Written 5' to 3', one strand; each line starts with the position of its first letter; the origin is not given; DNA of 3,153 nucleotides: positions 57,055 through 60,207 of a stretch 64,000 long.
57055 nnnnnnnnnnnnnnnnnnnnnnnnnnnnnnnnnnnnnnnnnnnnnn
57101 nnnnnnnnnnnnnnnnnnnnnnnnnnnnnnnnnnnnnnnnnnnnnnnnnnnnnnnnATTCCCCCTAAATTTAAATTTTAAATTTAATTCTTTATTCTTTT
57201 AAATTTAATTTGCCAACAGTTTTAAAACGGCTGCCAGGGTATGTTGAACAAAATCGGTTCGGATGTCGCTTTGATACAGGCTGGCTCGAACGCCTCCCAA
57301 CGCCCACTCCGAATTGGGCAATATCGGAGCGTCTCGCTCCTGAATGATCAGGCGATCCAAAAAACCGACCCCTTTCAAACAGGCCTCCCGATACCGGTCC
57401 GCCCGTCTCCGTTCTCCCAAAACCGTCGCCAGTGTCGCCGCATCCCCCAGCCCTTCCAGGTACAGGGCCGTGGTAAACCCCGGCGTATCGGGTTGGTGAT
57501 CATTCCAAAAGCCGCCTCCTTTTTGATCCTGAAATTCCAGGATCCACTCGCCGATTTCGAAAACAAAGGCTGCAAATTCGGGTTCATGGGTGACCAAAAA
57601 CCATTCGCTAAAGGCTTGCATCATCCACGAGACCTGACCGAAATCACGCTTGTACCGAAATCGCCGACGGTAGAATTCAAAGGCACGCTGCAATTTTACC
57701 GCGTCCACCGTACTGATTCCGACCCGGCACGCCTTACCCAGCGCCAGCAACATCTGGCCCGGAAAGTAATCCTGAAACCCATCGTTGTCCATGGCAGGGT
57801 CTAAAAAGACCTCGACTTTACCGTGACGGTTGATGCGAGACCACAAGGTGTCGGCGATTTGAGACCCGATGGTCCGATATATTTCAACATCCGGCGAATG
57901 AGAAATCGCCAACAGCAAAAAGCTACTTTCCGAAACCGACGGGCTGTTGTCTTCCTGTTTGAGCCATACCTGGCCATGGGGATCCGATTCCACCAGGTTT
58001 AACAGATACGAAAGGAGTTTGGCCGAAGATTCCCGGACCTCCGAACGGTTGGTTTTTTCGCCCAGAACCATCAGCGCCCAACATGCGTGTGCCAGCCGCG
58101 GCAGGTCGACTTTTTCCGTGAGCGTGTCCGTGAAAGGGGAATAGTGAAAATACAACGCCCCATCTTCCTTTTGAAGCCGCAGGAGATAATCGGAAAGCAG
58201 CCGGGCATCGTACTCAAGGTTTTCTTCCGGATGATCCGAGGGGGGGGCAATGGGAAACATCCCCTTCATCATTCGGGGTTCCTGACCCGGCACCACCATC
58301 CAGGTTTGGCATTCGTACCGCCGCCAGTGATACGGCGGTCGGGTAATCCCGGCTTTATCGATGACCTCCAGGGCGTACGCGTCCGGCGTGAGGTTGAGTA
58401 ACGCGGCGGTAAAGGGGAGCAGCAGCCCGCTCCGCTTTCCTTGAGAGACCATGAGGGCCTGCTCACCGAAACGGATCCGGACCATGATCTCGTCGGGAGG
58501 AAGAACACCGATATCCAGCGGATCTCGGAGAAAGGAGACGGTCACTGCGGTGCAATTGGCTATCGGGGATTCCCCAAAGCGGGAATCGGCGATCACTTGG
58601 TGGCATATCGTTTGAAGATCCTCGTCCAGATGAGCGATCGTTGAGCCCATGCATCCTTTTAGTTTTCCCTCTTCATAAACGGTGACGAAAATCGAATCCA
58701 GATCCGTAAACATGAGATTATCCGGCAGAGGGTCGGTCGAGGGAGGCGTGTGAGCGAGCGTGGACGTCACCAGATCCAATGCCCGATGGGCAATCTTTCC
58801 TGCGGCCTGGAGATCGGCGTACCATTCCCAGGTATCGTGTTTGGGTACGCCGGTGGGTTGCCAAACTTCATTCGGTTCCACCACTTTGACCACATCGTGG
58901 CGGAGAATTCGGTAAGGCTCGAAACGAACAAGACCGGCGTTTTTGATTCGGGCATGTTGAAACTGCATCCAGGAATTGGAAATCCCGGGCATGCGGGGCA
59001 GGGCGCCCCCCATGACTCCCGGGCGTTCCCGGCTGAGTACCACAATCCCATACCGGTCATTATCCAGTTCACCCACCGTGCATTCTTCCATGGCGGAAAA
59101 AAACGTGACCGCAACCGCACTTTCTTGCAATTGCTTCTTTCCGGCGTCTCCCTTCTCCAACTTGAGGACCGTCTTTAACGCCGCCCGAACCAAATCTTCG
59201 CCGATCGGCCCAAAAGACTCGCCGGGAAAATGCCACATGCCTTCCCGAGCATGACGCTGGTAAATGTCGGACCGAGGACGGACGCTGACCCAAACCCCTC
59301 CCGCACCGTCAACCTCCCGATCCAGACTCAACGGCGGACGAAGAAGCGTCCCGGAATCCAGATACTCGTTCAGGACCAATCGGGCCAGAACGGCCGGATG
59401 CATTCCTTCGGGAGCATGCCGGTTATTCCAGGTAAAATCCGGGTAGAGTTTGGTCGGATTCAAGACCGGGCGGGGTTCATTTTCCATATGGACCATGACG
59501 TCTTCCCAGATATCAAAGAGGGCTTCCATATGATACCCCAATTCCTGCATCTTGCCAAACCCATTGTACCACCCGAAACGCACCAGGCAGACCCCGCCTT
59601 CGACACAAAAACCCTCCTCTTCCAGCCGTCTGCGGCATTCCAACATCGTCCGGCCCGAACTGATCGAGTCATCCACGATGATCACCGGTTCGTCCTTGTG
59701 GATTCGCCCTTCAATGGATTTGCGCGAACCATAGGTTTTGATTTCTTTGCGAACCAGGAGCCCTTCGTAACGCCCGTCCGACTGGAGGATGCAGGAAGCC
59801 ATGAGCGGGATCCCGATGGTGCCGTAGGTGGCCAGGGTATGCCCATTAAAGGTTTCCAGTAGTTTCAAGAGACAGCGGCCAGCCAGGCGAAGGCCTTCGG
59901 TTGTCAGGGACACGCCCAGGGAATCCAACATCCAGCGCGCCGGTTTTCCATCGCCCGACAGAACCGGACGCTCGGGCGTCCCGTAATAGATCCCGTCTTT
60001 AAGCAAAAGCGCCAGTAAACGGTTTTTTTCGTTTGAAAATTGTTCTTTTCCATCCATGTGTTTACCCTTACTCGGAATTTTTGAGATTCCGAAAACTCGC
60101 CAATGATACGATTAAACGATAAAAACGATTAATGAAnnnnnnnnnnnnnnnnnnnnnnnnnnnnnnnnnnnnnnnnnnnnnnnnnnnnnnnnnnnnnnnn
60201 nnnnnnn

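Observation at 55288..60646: Three-gene cassette: Pro-rich repeat peptide + PRTase/AMMECR1x2/helical-repeat fusion + B12-type radical SAM (Cx7Cx2C)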

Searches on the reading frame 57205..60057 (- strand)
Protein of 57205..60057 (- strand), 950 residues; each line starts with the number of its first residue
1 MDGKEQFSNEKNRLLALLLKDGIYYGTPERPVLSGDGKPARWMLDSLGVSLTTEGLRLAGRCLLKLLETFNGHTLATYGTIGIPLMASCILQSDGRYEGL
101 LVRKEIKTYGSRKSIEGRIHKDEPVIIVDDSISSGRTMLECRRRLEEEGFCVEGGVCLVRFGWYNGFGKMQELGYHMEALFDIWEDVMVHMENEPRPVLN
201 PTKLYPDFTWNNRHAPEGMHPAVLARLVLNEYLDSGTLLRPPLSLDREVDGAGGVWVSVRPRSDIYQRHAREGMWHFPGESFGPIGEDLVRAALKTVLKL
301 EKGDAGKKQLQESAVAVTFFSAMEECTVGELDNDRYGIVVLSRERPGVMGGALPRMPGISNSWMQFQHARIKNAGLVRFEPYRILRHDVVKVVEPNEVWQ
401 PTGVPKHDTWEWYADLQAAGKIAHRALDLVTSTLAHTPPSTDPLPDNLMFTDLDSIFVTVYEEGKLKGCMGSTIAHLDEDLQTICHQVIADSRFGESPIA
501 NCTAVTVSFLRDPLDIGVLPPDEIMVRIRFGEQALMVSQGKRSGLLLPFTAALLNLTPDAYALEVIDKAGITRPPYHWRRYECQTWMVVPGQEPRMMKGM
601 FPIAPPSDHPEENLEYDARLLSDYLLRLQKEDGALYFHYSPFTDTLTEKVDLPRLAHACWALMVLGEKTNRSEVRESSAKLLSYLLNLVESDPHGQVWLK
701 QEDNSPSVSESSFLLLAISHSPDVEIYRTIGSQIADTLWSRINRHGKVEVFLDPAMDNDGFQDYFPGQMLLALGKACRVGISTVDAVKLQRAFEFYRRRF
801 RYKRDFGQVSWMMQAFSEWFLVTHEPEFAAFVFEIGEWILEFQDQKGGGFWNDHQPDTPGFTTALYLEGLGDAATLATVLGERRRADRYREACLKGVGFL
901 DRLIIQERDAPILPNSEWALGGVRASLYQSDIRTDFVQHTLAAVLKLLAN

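Call 3: search_protein_families(library=pfam, proteins=[window:57205-60057:-], max_evalue=0.1)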
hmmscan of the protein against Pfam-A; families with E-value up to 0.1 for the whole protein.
window:57205-60057:- (950 aa): 3 families
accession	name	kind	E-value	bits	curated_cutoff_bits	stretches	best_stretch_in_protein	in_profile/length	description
PF01871.22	AMMECR1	-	4.5e-13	49.5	25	1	445-583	22-158/168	AMMECR1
PF00156.33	Pribosyltran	-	0.0006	19.6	26.3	1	119-152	84-117/158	Phosphoribosyl transferase domain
PF15609.12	PRTase_2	-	0.031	14.3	28.8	1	118-147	115-144/188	Phosphoribosyl transferase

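Call 4: search_protein_families(library=ncbifam, proteins=[window:57205-60057:-], max_evalue=0.1)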
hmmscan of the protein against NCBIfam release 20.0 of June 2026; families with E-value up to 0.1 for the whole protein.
window:57205-60057:- (950 aa): 13 families
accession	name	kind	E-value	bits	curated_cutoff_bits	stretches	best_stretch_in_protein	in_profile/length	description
TIGR04335.1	AmmeMemoSam_A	hypoth_equivalog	1.9e-13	50.2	99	1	431-584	12-168/175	AmmeMemoRadiSam system protein A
TIGR00336.1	pyrE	equivalog_domain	7.2e-13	48.7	106.8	1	37-160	19-146/173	orotate phosphoribosyltransferase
NF002000.0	PRK00801.1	equivalog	2.4e-12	46.4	273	1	421-572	14-166/201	hypothetical protein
NF004034.0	PRK05500.1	equivalog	2.3e-10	39.7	656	1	102-185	373-455/478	bifunctional orotidine-5'-phosphate decarboxylase/orotate phosphoribosyltransferase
TIGR00296.1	TIGR00296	hypoth_equivalog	1.6e-08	34.4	91.05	1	449-582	39-177/200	TIGR00296 family protein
NF001729.0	PRK00455.1-3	equivalog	2.4e-07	30.3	245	1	80-192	86-196/231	orotate phosphoribosyltransferase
NF010382.0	PRK13809.1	equivalog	3e-06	26.8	208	1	98-184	92-179/210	orotate phosphoribosyltransferase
NF005537.0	PRK07199.1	subfamily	0.00041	19.5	322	1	120-150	209-239/301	ribose-phosphate diphosphokinase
NF009211.0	PRK12560.1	equivalog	0.00042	20.2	188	1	119-183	111-176/187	adenine phosphoribosyltransferase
NF002635.0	PRK02304.1-4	subfamily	0.0012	18.5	146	1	118-183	111-174/188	adenine phosphoribosyltransferase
NF040646.1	HPT_Archaea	equivalog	0.0041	16.7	200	1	117-183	109-174/184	hypoxanthine/guanine phosphoribosyltransferase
NF002634.0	PRK02304.1-3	equivalog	0.016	14.9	170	1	118-181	114-177/182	adenine phosphoribosyltransferase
NF002620.0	PRK02277.1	subfamily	0.017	14.8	115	1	121-149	140-168/201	orotate phosphoribosyltransferase-like protein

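Call 8: find_homologous_proteins(query=window:57205-60057:-)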
Query window:57205-60057:- (950 aa): 855 proteins with E <= 0.001 among 8000 candidates; the best 120 are listed.
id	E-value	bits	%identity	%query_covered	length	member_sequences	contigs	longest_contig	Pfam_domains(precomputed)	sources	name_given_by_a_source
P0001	0.0e+0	2231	100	100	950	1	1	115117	PF01871.23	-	-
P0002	0.0e+0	1315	59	99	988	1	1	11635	PF01871.23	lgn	-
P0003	0.0e+0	1285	58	99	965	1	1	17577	PF01871.23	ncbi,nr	ncbi:MAG: AMMECR1 domain-containing protein [bacterium]|nr:AMMECR1 domain-containing protein [bacter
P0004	0.0e+0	1266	60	95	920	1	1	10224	PF01871.23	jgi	jgi:AMMECR1 domain-containing protein/orotate phosphoribosyltransferase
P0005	0.0e+0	1185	56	99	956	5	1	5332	PF01871.23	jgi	jgi:orotate phosphoribosyltransferase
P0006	0.0e+0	1155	53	100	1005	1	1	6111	PF01871.23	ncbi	-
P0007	0.0e+0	1150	55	99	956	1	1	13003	PF01871.23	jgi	jgi:AMMECR1 domain-containing protein/orotate phosphoribosyltransferase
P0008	0.0e+0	1145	54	98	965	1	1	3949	PF01871.23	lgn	-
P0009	0.0e+0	1125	53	99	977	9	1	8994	PF01871.23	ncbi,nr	ncbi:MAG TPA: AMMECR1 domain-containing protein [Blastocatellia bacterium]|nr:AMMECR1 domain-contain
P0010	0.0e+0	1118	53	99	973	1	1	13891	PF01871.23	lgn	-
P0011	0.0e+0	1117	53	99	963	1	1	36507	PF01871.23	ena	-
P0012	0.0e+0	1117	53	99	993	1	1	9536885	PF01871.23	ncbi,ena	-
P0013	0.0e+0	1113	54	98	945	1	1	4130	PF01871.23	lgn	-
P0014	0.0e+0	1113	53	100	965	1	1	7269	PF01871.23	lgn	-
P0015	0.0e+0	1111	53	99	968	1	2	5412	PF01871.23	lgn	-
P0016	0.0e+0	1111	54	99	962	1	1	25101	PF01871.23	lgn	-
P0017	0.0e+0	1110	54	99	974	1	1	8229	PF01871.23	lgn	-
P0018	0.0e+0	1108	53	99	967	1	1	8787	PF01871.23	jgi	jgi:orotate phosphoribosyltransferase/AMMECR1 domain-containing protein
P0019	0.0e+0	1107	55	99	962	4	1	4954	PF01871.23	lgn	-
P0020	0.0e+0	1106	52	99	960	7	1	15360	PF01871.23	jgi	jgi:uncharacterized protein (TIGR00296 family)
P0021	0.0e+0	1106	52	100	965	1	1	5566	PF01871.23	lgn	-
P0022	0.0e+0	1105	53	98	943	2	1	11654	PF01871.23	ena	-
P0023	0.0e+0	1105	53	100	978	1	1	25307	PF01871.23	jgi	jgi:AMMECR1 domain-containing protein/orotate phosphoribosyltransferase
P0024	0.0e+0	1105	53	99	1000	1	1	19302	PF01871.23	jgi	jgi:orotate phosphoribosyltransferase/AMMECR1 domain-containing protein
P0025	0.0e+0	1104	53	97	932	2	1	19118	PF01871.23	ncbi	-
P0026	0.0e+0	1104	52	100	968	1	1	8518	PF01871.23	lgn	-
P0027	0.0e+0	1103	53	99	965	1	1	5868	PF01871.23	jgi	jgi:orotate phosphoribosyltransferase/AMMECR1 domain-containing protein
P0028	0.0e+0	1102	53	99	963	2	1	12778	PF01871.23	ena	-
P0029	0.0e+0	1101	52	100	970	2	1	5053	PF01871.23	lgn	-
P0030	0.0e+0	1101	52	100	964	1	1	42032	PF01871.23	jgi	jgi:orotate phosphoribosyltransferase/AMMECR1 domain-containing protein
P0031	0.0e+0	1100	52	99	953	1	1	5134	PF01871.23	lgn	-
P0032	0.0e+0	1100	53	99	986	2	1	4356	PF01871.23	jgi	jgi:orotate phosphoribosyltransferase/AMMECR1 domain-containing protein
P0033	0.0e+0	1100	52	99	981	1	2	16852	PF01871.23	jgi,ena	jgi:orotate phosphoribosyltransferase/AMMECR1 domain-containing protein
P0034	0.0e+0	1098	54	99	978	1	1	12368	PF01871.23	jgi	jgi:AMMECR1 domain-containing protein/orotate phosphoribosyltransferase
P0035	0.0e+0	1098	52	99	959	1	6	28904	PF01871.23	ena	-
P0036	0.0e+0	1097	52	100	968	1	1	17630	PF01871.23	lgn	-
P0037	0.0e+0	1097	52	99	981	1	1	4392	PF01871.23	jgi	jgi:AMMECR1 domain-containing protein/orotate phosphoribosyltransferase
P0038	0.0e+0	1094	52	99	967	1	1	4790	PF01871.23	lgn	-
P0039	0.0e+0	1093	52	99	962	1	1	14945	PF01871.23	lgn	-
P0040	0.0e+0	1093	52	100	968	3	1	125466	PF01871.23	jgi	jgi:orotate phosphoribosyltransferase/AMMECR1 domain-containing protein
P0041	0.0e+0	1093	52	100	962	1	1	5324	PF01871.23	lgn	-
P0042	0.0e+0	1093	53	98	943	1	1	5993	PF01871.23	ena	-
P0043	0.0e+0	1092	52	98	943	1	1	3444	PF01871.23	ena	-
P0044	0.0e+0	1092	52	99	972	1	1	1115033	PF01871.23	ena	-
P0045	0.0e+0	1091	52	100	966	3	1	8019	PF01871.23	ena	-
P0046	0.0e+0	1090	52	100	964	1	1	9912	PF01871.23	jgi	jgi:uncharacterized protein (TIGR00296 family)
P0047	0.0e+0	1090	52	100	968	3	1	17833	PF01871.23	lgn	-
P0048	0.0e+0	1090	52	99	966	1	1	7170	PF01871.23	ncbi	-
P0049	0.0e+0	1089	52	100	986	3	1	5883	PF01871.23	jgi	jgi:uncharacterized protein (TIGR00296 family)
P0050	0.0e+0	1088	52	99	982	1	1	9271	PF01871.23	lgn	-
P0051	0.0e+0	1088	52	99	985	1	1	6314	PF01871.23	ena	-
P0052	0.0e+0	1088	53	99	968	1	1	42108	PF01871.23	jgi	jgi:orotate phosphoribosyltransferase/AMMECR1 domain-containing protein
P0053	0.0e+0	1087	51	100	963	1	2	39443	PF01871.23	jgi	jgi:orotate phosphoribosyltransferase/AMMECR1 domain-containing protein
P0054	0.0e+0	1087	53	97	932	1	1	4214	PF01871.23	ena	-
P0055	0.0e+0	1086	53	97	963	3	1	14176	PF01871.23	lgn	-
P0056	0.0e+0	1085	51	100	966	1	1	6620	PF01871.23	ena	-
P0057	0.0e+0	1083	52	99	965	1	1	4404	PF01871.23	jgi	jgi:AMMECR1 domain-containing protein/orotate phosphoribosyltransferase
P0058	0.0e+0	1083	52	100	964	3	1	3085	PF01871.23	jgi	-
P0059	0.0e+0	1082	52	99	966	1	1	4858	PF01871.23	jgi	jgi:AMMECR1 domain-containing protein/orotate phosphoribosyltransferase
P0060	0.0e+0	1081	51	100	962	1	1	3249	PF01871.23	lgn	-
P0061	0.0e+0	1081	52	98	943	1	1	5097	PF01871.23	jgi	-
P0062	0.0e+0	1081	52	99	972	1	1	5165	PF01871.23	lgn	-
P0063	0.0e+0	1081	51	100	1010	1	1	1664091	PF01871.23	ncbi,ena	-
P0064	0.0e+0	1080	51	99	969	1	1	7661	PF01871.23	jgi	jgi:orotate phosphoribosyltransferase/AMMECR1 domain-containing protein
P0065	0.0e+0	1079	51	100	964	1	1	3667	PF01871.23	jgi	jgi:orotate phosphoribosyltransferase/AMMECR1 domain-containing protein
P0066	0.0e+0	1078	52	99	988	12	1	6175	PF01871.23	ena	-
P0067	0.0e+0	1078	51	99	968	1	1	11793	PF01871.23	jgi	jgi:AMMECR1 domain-containing protein/orotate phosphoribosyltransferase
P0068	0.0e+0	1077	50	99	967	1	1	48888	PF01871.23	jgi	jgi:AMMECR1 domain-containing protein/orotate phosphoribosyltransferase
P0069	0.0e+0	1077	51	99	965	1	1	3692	PF01871.23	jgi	-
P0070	0.0e+0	1076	51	99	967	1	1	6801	PF01871.23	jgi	jgi:orotate phosphoribosyltransferase/AMMECR1 domain-containing protein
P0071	0.0e+0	1075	52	99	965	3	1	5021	PF01871.23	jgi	-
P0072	0.0e+0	1074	52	100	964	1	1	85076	PF01871.23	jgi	jgi:AMMECR1 domain-containing protein/orotate phosphoribosyltransferase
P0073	0.0e+0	1074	51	100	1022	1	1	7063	PF01871.23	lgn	-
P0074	0.0e+0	1074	51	100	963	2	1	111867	PF01871.23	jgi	jgi:orotate phosphoribosyltransferase/AMMECR1 domain-containing protein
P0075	0.0e+0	1073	51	99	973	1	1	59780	PF01871.23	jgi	jgi:orotate phosphoribosyltransferase/AMMECR1 domain-containing protein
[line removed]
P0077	0.0e+0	1073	51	100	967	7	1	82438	PF01871.23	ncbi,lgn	ncbi:MAG TPA: AMMECR1 domain-containing protein [Pyrinomonadaceae bacterium]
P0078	0.0e+0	1073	51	99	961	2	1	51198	PF01871.23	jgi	jgi:AMMECR1 domain-containing protein/orotate phosphoribosyltransferase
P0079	0.0e+0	1073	53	97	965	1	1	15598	PF01871.23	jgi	jgi:orotate phosphoribosyltransferase/AMMECR1 domain-containing protein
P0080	0.0e+0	1072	51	99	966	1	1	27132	PF01871.23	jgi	jgi:AMMECR1 domain-containing protein/orotate phosphoribosyltransferase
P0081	0.0e+0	1072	51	99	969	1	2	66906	PF01871.23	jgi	jgi:orotate phosphoribosyltransferase/AMMECR1 domain-containing protein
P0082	0.0e+0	1072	51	99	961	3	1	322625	PF01871.23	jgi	jgi:orotate phosphoribosyltransferase/AMMECR1 domain-containing protein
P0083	0.0e+0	1070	51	99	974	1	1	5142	PF01871.23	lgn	-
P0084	0.0e+0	1069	52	99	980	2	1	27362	PF01871.23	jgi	-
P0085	0.0e+0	1069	53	95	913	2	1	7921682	PF01871.23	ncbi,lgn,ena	-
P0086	0.0e+0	1068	51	99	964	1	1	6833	PF01871.23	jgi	jgi:orotate phosphoribosyltransferase/AMMECR1 domain-containing protein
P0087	0.0e+0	1067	51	99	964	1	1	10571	PF01871.23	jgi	jgi:AMMECR1 domain-containing protein/orotate phosphoribosyltransferase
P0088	0.0e+0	1067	52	98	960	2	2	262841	PF01871.23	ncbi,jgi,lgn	jgi:orotate phosphoribosyltransferase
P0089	0.0e+0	1067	52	99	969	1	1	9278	PF01871.23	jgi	jgi:orotate phosphoribosyltransferase/AMMECR1 domain-containing protein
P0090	0.0e+0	1066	51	99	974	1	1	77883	PF01871.23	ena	-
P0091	0.0e+0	1066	52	97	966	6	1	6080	PF01871.23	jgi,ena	jgi:orotate phosphoribosyltransferase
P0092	0.0e+0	1066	51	99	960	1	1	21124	PF01871.23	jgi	jgi:AMMECR1 domain-containing protein/orotate phosphoribosyltransferase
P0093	0.0e+0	1065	51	98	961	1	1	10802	PF01871.23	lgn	-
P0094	0.0e+0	1065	52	97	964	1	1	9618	PF01871.23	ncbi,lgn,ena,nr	ncbi:MAG TPA: AMMECR1 domain-containing protein [Pyrinomonadaceae bacterium]|nr:AMMECR1 domain-conta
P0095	0.0e+0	1064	51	99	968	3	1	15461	PF01871.23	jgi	jgi:orotate phosphoribosyltransferase/AMMECR1 domain-containing protein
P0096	0.0e+0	1064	51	100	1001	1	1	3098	PF01871.23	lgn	-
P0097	0.0e+0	1064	51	99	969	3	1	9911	PF01871.23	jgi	jgi:AMMECR1 domain-containing protein/orotate phosphoribosyltransferase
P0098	0.0e+0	1063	51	99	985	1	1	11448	PF01871.23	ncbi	-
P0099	0.0e+0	1063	52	97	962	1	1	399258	PF01871.23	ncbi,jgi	jgi:orotate phosphoribosyltransferase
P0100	0.0e+0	1063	52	96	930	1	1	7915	PF01871.23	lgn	-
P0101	0.0e+0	1063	50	100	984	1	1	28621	PF01871.23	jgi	jgi:orotate phosphoribosyltransferase/AMMECR1 domain-containing protein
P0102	0.0e+0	1062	52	97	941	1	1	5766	PF01871.23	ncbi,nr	ncbi:MAG TPA: AMMECR1 domain-containing protein [Myxococcales bacterium]|nr:AMMECR1 domain-containin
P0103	0.0e+0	1062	52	99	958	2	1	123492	PF01871.23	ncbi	ncbi:MAG TPA: AMMECR1 domain-containing protein [Pyrinomonadaceae bacterium]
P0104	0.0e+0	1062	51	99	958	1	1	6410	PF01871.23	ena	-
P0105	0.0e+0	1061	52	97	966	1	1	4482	PF01871.23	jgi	jgi:orotate phosphoribosyltransferase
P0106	0.0e+0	1061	51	99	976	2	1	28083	PF01871.23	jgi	jgi:AMMECR1 domain-containing protein/orotate phosphoribosyltransferase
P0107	0.0e+0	1061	51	98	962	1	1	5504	PF01871.23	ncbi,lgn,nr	ncbi:MAG TPA: AMMECR1 domain-containing protein [Pyrinomonadaceae bacterium]|nr:AMMECR1 domain-conta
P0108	0.0e+0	1060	52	97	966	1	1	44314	PF01871.23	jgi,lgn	jgi:orotate phosphoribosyltransferase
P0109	0.0e+0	1060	51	99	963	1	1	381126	PF01871.23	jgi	jgi:orotate phosphoribosyltransferase/AMMECR1 domain-containing protein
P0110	0.0e+0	1060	50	100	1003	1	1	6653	PF01871.23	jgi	jgi:AMMECR1 domain-containing protein/orotate phosphoribosyltransferase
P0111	0.0e+0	1060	52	99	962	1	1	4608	PF01871.23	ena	-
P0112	0.0e+0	1060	52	99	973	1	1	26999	PF01871.23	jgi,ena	jgi:orotate phosphoribosyltransferase/AMMECR1 domain-containing protein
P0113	0.0e+0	1059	51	99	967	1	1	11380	PF01871.23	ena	-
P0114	0.0e+0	1059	52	97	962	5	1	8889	PF01871.23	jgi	-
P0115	0.0e+0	1059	50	98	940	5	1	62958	PF01871.23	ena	-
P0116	0.0e+0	1058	50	99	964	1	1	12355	PF01871.23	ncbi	-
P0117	0.0e+0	1058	51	99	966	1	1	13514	PF01871.23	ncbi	-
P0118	0.0e+0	1058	53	98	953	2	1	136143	PF01871.23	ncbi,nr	ncbi:MAG TPA: AMMECR1 domain-containing protein [Pyrinomonadaceae bacterium]|nr:AMMECR1 domain-conta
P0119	0.0e+0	1058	53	99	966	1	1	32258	PF01871.23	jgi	jgi:orotate phosphoribosyltransferase/AMMECR1 domain-containing protein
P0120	0.0e+0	1056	52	96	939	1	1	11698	PF01871.23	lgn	-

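Call 10: find_related_loci(query=window:57205-60057:-, collection=genome_contigs, flank=7000)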
Query window:57205-60057:- (950 aa) in genome_contigs; peptide patterns used: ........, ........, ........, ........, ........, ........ (x = any residue, [..] = any of these).
34 stretches matched a pattern, but none encodes a relative of the query by tblastn (E <= 1e-3).
